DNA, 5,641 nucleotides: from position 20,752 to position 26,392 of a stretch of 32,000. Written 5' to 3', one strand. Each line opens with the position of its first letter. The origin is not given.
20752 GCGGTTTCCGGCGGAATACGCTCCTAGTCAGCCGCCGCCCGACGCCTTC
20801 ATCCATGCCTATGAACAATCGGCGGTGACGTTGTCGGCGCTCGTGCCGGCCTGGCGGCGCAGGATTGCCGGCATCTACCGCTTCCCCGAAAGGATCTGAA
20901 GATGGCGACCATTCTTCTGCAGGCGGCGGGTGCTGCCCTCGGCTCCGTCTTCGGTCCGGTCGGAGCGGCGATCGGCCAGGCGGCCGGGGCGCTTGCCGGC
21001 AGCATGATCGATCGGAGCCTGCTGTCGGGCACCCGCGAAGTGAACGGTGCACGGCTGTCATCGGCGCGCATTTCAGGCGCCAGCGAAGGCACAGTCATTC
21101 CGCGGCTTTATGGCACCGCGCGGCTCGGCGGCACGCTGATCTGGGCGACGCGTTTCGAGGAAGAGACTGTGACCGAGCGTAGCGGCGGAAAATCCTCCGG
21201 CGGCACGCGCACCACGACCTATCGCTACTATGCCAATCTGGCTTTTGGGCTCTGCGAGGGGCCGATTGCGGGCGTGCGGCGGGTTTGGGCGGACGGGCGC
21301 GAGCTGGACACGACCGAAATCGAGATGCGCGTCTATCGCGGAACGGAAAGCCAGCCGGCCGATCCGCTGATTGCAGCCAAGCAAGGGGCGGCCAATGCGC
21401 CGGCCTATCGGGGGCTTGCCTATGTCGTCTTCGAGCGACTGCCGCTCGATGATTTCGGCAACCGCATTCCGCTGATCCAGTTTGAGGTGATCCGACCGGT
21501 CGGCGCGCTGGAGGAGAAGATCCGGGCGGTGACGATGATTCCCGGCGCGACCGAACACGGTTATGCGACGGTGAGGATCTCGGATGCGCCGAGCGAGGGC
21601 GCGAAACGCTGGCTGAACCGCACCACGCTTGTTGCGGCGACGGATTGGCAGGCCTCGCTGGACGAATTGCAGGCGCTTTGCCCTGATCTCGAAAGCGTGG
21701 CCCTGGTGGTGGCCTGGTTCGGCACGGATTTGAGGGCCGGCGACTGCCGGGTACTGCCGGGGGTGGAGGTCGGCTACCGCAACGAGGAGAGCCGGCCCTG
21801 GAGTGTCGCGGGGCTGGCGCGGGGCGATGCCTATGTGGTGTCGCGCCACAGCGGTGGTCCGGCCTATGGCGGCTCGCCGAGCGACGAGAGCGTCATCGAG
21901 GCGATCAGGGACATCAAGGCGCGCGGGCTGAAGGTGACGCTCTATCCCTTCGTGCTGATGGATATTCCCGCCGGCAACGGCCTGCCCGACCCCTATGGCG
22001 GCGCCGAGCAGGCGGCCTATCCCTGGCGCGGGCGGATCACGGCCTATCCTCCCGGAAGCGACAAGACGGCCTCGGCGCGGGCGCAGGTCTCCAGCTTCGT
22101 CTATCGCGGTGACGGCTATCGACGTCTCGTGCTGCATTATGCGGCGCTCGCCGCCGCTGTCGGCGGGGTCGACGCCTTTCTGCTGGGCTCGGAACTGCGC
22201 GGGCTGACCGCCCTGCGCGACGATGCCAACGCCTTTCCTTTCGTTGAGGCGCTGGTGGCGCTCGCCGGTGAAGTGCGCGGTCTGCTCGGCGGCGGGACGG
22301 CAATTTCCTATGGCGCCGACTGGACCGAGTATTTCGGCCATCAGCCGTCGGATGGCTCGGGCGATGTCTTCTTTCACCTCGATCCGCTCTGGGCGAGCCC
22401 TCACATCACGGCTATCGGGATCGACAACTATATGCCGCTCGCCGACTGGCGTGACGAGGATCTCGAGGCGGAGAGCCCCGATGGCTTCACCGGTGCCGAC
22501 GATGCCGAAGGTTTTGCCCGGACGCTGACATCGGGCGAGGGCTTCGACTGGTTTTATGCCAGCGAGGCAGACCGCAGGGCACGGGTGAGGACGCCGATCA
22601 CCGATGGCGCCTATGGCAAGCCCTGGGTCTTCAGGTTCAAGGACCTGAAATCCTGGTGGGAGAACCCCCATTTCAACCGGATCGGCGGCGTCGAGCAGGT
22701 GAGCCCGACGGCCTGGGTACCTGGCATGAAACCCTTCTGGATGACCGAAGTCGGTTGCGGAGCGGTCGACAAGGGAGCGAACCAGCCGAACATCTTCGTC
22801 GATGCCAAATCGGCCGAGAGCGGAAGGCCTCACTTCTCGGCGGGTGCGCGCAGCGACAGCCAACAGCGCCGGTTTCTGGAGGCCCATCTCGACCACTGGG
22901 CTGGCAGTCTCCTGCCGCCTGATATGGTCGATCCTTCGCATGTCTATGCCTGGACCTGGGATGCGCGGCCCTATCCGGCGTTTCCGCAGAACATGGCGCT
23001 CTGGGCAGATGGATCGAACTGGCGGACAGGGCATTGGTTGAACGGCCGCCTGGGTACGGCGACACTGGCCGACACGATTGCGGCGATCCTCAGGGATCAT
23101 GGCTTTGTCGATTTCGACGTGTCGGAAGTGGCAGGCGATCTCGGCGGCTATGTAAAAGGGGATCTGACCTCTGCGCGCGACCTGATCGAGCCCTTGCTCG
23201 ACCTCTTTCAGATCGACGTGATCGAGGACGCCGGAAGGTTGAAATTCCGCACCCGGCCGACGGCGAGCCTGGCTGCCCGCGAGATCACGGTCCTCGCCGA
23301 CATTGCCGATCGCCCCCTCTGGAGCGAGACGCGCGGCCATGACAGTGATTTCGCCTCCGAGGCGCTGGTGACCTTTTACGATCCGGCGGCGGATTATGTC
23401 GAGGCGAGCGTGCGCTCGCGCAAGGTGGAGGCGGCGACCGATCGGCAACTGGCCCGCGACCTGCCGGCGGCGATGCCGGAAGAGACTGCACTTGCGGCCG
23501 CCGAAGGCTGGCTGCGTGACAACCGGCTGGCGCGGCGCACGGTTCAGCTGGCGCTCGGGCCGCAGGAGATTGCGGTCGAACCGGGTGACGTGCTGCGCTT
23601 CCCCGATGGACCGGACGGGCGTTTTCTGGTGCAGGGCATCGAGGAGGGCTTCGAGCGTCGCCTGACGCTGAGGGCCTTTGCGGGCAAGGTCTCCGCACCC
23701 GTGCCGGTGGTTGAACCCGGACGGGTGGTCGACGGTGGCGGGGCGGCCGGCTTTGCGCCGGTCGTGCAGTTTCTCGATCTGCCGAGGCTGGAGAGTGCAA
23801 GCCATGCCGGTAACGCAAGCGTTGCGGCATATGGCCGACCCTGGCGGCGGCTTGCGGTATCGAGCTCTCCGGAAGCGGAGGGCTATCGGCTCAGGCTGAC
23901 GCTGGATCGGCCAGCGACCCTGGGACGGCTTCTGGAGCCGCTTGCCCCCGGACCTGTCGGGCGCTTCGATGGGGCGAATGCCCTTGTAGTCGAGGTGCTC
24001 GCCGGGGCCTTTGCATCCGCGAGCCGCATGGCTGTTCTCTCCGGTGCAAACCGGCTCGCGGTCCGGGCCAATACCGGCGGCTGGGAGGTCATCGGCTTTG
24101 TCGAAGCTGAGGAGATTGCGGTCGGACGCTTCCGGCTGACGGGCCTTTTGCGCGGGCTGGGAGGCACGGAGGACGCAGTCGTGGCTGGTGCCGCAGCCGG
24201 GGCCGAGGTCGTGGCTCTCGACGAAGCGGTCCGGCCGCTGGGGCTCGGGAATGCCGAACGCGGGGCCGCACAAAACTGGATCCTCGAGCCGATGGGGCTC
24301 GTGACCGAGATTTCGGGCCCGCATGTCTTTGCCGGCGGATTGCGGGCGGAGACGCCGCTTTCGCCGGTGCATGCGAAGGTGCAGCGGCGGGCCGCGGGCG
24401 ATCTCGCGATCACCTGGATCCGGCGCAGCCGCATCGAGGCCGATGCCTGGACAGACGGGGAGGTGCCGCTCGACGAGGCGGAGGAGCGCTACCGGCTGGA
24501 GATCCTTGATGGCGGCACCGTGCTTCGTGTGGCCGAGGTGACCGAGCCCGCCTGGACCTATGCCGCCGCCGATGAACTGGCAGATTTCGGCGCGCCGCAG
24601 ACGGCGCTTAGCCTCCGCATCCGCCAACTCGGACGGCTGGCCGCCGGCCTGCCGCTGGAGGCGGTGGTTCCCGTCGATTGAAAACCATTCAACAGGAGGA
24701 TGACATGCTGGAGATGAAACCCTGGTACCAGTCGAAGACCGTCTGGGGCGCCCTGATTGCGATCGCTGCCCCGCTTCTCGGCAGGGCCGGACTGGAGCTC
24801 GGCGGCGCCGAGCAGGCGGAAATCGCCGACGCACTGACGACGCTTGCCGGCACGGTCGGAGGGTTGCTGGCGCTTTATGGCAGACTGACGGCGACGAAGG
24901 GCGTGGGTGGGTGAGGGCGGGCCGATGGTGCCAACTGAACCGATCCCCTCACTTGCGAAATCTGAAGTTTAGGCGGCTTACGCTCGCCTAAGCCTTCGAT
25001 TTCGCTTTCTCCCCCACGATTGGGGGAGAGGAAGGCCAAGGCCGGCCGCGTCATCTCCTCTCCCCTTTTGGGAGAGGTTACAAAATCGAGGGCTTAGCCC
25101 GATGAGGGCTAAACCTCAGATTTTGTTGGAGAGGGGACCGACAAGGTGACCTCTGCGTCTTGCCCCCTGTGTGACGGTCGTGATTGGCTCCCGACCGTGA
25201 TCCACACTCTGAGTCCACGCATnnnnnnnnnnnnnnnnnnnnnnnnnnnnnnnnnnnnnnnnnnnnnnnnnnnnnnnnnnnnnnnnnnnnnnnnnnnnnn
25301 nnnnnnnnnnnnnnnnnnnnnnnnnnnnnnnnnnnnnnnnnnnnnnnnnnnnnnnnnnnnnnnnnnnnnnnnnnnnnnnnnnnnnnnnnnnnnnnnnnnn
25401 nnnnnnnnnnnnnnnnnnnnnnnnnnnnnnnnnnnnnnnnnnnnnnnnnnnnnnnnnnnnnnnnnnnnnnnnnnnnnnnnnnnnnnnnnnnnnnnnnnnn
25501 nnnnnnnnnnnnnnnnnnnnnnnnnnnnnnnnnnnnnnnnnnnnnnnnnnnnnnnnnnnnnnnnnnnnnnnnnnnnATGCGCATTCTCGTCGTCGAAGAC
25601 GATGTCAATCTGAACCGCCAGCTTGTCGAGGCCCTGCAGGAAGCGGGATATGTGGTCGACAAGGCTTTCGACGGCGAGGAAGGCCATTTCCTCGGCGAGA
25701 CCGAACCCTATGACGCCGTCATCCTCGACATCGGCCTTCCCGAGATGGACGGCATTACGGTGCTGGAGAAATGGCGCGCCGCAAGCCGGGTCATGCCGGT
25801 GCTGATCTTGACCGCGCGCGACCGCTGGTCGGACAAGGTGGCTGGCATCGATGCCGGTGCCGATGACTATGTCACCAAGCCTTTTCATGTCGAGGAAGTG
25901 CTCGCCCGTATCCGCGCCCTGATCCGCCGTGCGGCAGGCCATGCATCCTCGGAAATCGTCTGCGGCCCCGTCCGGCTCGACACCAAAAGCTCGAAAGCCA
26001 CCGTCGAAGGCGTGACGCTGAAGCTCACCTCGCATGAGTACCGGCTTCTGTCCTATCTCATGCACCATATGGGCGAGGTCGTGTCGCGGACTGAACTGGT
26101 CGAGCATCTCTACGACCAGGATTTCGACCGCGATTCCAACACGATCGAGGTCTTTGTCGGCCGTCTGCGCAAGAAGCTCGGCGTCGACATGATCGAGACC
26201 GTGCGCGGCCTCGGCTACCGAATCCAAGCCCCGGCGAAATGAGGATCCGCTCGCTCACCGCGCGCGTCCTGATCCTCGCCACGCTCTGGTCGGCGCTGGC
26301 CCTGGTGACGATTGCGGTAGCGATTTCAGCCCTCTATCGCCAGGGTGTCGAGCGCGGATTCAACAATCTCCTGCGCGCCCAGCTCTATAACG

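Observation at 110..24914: Intact RcGTA-type head-tail cluster split by four cargo islands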

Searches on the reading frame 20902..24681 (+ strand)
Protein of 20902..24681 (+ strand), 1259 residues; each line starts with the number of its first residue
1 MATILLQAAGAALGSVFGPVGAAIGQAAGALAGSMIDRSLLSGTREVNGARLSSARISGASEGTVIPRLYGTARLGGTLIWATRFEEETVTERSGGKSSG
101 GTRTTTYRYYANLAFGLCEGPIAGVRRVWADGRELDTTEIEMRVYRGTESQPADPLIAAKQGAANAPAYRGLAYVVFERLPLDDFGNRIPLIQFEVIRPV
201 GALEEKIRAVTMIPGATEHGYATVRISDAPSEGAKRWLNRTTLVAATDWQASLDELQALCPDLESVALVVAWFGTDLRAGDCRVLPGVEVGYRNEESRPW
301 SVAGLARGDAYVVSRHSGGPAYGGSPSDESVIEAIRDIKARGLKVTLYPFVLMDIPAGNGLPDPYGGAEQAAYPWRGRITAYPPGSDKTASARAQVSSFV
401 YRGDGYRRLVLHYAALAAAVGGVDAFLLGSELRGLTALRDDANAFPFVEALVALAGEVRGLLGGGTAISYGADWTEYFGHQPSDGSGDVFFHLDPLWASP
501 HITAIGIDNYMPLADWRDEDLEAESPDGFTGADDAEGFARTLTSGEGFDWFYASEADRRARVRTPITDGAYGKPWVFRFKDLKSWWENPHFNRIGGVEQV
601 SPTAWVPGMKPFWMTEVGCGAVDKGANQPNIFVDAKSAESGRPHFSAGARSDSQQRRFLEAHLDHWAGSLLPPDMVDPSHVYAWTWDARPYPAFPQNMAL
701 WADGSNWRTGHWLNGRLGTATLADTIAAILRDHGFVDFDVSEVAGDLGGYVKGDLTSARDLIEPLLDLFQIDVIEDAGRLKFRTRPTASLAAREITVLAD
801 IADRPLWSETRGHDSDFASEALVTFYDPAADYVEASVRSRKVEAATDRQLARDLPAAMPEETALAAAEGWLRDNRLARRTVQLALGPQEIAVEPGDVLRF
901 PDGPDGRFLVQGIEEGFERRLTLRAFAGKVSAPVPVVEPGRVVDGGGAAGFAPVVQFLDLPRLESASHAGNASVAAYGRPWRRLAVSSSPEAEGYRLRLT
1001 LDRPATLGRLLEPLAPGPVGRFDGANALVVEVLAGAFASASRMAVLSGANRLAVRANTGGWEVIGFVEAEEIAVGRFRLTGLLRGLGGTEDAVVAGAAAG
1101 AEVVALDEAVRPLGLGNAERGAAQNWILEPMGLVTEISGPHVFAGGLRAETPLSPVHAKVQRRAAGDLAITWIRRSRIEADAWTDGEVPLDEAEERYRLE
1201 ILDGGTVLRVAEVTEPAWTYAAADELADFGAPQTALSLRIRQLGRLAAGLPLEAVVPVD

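Call 6: search_protein_families(library=pfam, proteins=[window:20902-24681:+], max_evalue=0.01)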
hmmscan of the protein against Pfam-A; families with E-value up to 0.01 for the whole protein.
window:20902-24681:+ (1259 aa): 6 families
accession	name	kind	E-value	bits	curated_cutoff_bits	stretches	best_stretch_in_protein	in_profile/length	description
PF13547.12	GTA_TIM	-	7.8e-131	436.3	27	1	405-695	2-299/299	GTA TIM-barrel-like domain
PF13550.12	Phage-tail_3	-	4.4e-37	127.9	23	1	756-914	4-163/164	Putative phage tail protein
PF23666.2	Rcc01698_C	-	9.5e-28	96.9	27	1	1005-1104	1-98/98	Rcc01698-like, C-terminal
PF22612.2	GH113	-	8.3e-05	22.5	27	0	325-351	55-81/289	Glycoside Hydrolase Family 113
PF13441.11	Gly-zipper_YMGG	-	0.0034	17.5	28.9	1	8-37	12-43/45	YMGG-like Gly-zipper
PF13488.11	Gly-zipper_Omp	-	0.0056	17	25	1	8-36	8-38/46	Glycine zipper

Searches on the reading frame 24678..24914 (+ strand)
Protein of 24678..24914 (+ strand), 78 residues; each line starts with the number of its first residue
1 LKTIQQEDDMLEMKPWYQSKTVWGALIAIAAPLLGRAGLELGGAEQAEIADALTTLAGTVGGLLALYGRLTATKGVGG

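Call 6: search_protein_families(library=pfam, proteins=[window:24678-24914:+], max_evalue=0.01)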
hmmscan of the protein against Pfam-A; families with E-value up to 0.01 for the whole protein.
window:24678-24914:+ (78 aa): 0 families

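Call 24: search_protein_families(library=phrogs, proteins=[window:24678-24914:+], max_evalue=0.01)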
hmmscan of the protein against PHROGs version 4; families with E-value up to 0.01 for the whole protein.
window:24678-24914:+ (78 aa): 4 families
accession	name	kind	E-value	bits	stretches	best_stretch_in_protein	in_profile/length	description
phrog_29088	-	unknown function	1.5e-08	36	1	12-77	59-130/143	-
phrog_34682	-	lysis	4.9e-06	28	1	12-67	2-54/65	holin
phrog_4712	-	lysis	0.0014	19.9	1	13-52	1-41/50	holin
phrog_297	-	lysis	0.0064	17.4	1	10-71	8-68/176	holin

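Call 25: search_protein_families(library=ncbifam, proteins=[window:24678-24914:+], max_evalue=0.01)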
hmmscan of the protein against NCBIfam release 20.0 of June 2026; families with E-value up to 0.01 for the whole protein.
window:24678-24914:+ (78 aa): 0 families

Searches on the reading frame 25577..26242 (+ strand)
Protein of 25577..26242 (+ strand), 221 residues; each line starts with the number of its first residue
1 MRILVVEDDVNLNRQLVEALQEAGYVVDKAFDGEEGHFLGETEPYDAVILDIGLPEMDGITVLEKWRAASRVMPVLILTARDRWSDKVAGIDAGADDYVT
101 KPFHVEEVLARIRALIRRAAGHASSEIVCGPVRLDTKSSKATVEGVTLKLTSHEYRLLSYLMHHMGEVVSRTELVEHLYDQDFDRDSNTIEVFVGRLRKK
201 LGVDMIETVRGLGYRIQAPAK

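Call 57: search_protein_families(library=pfam, proteins=[window:25577-26242:+], max_evalue=0.01)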
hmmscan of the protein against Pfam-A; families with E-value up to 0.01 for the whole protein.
window:25577-26242:+ (221 aa): 2 families
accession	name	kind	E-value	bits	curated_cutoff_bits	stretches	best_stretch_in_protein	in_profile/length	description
PF00072.30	Response_reg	-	3.9e-26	91.8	30.2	1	3-113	1-111/111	Response regulator receiver domain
PF00486.34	Trans_reg_C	-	8.6e-25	87.1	26.2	1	147-216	3-77/77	Transcriptional regulatory protein, C terminal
